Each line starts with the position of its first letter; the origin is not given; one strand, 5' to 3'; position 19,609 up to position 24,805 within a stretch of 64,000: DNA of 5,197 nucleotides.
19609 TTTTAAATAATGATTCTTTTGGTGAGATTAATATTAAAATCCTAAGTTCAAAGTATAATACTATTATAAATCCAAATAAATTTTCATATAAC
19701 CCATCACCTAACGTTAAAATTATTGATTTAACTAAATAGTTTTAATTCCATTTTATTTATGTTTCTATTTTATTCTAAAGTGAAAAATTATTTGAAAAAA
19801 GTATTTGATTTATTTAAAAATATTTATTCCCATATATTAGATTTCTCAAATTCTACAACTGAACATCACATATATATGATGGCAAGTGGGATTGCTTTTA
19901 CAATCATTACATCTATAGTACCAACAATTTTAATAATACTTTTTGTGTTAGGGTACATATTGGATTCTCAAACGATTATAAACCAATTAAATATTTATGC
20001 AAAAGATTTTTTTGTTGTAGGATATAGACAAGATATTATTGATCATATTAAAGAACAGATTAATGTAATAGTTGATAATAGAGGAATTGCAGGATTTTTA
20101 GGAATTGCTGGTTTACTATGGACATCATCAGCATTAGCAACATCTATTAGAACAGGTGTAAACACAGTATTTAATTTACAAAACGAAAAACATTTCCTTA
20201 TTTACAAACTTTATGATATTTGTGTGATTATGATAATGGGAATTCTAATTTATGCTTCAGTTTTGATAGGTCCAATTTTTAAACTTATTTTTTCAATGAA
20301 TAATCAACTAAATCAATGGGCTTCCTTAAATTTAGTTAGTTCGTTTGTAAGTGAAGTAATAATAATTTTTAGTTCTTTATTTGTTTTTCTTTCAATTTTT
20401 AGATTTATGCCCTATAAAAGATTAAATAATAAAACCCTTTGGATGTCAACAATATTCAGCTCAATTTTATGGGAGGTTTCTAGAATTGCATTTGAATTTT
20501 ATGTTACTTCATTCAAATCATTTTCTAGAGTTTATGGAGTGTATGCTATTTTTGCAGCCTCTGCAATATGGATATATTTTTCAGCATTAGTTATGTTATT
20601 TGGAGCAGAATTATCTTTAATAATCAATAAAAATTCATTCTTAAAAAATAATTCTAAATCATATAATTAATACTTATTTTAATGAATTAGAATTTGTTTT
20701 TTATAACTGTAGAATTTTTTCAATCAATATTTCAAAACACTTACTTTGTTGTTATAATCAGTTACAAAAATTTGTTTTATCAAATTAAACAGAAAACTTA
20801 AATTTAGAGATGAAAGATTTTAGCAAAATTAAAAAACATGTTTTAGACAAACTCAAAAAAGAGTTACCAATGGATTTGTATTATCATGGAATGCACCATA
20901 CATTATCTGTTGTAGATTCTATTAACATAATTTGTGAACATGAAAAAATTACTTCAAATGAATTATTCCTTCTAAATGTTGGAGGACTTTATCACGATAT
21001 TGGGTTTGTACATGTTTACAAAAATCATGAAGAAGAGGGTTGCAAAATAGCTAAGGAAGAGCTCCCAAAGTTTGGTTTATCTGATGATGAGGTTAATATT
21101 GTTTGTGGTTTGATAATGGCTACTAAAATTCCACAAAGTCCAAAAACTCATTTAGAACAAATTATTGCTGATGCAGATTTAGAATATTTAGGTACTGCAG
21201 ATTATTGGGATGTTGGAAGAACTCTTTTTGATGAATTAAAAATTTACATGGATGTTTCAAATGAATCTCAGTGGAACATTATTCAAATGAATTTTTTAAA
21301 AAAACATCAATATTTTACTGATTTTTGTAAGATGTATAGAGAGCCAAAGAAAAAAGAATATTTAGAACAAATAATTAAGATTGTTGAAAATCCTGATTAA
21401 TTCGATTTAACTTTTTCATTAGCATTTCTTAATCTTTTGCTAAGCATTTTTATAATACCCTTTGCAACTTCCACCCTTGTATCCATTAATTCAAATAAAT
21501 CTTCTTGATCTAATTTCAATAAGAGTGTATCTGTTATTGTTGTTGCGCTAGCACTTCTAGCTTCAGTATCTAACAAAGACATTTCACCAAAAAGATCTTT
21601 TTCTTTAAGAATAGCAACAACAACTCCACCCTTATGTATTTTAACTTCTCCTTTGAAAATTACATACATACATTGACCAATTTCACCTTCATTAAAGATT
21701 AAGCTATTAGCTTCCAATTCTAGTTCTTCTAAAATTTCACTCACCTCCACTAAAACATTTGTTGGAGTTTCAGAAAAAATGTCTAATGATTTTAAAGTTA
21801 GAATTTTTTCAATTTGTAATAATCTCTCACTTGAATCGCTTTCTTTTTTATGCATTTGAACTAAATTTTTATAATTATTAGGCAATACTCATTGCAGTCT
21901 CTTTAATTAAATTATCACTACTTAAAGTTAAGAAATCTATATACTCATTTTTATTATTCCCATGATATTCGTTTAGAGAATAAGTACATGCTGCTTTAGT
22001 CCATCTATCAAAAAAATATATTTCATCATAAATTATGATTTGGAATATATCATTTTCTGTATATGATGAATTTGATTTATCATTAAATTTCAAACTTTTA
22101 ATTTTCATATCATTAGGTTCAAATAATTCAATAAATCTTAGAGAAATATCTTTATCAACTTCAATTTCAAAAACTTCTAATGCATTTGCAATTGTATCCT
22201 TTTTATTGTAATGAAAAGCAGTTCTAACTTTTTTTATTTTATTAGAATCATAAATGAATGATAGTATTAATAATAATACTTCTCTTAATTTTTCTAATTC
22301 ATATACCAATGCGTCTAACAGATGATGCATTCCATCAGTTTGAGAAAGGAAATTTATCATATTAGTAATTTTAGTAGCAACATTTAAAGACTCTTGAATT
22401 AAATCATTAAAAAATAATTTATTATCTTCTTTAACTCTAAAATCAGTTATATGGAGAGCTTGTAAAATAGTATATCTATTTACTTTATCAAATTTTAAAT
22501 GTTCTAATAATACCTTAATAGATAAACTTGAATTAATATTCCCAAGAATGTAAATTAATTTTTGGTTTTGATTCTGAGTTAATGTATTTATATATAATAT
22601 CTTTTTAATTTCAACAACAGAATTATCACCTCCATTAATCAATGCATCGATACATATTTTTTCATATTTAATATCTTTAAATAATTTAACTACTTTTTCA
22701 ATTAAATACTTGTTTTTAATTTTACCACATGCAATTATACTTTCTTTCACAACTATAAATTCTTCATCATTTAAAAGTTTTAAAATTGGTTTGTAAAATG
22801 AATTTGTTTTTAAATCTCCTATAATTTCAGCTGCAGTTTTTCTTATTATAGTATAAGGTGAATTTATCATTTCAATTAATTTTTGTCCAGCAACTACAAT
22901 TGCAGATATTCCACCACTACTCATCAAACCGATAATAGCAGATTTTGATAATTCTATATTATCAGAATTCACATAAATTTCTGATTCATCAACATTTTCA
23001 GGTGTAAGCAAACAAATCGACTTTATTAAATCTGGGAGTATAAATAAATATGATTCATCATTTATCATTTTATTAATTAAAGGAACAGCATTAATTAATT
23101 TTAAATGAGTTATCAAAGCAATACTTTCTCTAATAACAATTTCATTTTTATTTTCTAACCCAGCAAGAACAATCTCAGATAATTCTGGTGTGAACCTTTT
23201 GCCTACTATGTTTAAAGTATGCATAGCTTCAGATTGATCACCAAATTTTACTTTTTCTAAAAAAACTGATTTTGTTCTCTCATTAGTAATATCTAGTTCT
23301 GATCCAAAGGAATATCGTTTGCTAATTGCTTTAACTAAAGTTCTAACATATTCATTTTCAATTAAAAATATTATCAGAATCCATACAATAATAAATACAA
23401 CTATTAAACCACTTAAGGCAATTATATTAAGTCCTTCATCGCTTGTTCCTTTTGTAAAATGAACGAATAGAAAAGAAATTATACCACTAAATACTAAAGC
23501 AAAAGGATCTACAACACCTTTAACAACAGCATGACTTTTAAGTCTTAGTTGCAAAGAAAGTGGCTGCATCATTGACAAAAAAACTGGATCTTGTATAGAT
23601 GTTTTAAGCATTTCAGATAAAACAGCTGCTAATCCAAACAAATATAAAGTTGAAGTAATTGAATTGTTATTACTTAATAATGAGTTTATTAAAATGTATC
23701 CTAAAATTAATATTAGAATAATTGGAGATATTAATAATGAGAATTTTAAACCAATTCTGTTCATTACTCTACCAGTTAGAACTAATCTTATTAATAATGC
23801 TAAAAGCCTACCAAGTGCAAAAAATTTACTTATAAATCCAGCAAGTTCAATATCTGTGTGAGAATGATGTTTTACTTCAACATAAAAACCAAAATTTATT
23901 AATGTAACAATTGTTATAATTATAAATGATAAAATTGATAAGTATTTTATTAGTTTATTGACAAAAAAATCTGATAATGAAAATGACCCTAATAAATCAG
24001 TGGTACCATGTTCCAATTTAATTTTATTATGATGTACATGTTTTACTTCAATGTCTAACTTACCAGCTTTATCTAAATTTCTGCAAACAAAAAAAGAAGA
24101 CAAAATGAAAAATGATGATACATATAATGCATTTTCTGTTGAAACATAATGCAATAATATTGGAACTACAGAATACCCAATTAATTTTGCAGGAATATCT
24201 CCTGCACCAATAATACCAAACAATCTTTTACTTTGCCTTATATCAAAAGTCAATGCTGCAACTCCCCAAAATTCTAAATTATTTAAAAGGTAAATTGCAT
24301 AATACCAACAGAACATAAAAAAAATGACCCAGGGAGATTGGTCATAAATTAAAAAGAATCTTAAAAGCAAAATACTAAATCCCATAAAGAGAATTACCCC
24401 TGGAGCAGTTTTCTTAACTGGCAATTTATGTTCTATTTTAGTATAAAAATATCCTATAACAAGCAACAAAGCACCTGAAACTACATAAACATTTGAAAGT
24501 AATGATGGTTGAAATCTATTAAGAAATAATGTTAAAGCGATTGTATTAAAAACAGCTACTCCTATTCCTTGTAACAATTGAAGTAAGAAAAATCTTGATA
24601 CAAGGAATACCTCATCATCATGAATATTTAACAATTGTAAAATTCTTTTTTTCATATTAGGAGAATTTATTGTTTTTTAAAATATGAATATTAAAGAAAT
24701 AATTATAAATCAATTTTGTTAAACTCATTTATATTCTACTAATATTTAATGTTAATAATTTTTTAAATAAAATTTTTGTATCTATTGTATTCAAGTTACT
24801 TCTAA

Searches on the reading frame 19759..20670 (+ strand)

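Call 5: search_protein_families(library=pfam, proteins=[window:19759-20670:+], max_evalue=0.01)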
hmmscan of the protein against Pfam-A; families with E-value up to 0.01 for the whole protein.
window:19759-20670:+ (303 aa): 1 family
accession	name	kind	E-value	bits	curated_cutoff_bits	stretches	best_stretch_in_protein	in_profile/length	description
PF03631.20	Virul_fac_BrkB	-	1.1e-40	140.3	33.7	1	35-291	2-257/259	Virulence factor BrkB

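Call 6: search_protein_families(library=ncbifam, proteins=[window:19759-20670:+], max_evalue=0.01)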
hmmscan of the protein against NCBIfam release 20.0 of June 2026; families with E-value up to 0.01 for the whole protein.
window:19759-20670:+ (303 aa): 4 families
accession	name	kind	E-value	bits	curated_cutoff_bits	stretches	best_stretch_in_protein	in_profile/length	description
TIGR00765.1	yihY_not_rbn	subfamily_domain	2.7e-26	93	73.15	1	30-290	7-257/259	YihY family inner membrane protein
NF002457.0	PRK01637.1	equivalog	1.8e-25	89.7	307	1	12-299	6-284/295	virulence factor BrkB family protein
NF003256.0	PRK04214.1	equivalog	8.2e-16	57.9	500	1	34-286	28-270/412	ribonuclease BN/unknown domain fusion protein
TIGR00766.1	TIGR00766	equivalog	1.8e-07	30.7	213.65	1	41-281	18-252/263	inner membrane protein YhjD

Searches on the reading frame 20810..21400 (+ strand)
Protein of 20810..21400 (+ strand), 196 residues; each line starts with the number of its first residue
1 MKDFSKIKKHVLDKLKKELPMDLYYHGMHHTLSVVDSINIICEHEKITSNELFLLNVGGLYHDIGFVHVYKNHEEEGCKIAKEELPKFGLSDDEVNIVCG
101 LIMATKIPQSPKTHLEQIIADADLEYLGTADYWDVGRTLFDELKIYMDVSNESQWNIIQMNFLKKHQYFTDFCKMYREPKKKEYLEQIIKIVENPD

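Call 5: search_protein_families(library=pfam, proteins=[window:20810-21400:+], max_evalue=0.01)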
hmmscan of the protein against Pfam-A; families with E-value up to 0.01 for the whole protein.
window:20810-21400:+ (196 aa): 2 families
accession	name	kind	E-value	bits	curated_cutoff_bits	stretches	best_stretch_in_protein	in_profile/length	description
PF01966.28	HD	-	2e-08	35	22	1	29-123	3-111/116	HD domain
PF24391.1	HD-CE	-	0.007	16.5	27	0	26-72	7-52/263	HD-CE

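Call 6: search_protein_families(library=ncbifam, proteins=[window:20810-21400:+], max_evalue=0.01)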
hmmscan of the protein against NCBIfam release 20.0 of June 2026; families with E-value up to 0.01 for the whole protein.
window:20810-21400:+ (196 aa): 3 families
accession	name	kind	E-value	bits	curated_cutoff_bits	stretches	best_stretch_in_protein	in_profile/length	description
TIGR00277.1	HDIG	domain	5.5e-05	23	27.6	1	28-83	6-67/84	HDIG domain-containing metalloprotein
NF001265.0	PRK00227.1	equivalog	0.00076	17.8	799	1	30-104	384-453/693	[protein-PII] uridylyltransferase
TIGR01693.1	UTase_glnD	equivalog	0.0052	15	519.4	1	46-102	461-514/850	[protein-PII] uridylyltransferase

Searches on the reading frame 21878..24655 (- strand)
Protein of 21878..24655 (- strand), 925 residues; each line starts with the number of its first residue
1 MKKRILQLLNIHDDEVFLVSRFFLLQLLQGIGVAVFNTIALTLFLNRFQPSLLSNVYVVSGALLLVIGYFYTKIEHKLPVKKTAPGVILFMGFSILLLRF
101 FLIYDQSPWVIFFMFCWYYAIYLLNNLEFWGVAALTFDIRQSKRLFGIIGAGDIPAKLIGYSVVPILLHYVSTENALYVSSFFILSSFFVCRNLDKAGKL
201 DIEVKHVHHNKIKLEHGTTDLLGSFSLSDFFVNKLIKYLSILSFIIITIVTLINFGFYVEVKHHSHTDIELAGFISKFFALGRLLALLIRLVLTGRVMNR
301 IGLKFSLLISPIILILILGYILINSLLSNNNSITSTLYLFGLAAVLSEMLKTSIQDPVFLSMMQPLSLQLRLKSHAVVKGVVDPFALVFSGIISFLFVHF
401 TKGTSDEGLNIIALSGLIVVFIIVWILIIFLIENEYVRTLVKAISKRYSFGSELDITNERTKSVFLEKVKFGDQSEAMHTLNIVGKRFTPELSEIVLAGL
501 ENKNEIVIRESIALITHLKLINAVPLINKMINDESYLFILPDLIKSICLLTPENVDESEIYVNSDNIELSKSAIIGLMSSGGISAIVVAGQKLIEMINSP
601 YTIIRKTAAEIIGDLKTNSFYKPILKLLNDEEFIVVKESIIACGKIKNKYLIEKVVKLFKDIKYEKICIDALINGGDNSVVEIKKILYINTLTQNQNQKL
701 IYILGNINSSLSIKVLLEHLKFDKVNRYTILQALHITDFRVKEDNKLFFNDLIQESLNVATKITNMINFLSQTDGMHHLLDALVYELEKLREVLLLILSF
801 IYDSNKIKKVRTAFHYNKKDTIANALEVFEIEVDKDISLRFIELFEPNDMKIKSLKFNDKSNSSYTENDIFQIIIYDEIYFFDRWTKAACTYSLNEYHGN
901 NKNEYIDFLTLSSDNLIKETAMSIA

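Call 5: search_protein_families(library=pfam, proteins=[window:21878-24655:-], max_evalue=0.01)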
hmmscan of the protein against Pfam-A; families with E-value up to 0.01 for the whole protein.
window:21878-24655:- (925 aa): 2 families
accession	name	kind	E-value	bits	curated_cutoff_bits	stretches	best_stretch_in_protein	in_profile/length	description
PF07690.21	MFS_1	-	6e-08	32.4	33.4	1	133-346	110-310/347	Major Facilitator Superfamily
PF13646.12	HEAT_2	-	1.1e-07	32.4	27.7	1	591-661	2-73/88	HEAT repeats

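Call 6: search_protein_families(library=ncbifam, proteins=[window:21878-24655:-], max_evalue=0.01)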
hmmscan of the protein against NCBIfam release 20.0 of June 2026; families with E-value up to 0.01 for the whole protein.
window:21878-24655:- (925 aa): 1 family
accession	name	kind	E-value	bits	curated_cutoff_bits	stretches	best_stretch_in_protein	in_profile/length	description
NF045915.1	PhycobilmeDegNblB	equivalog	0.0039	16.8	300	0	595-726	74-206/214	phycobilisome degradation protein NblB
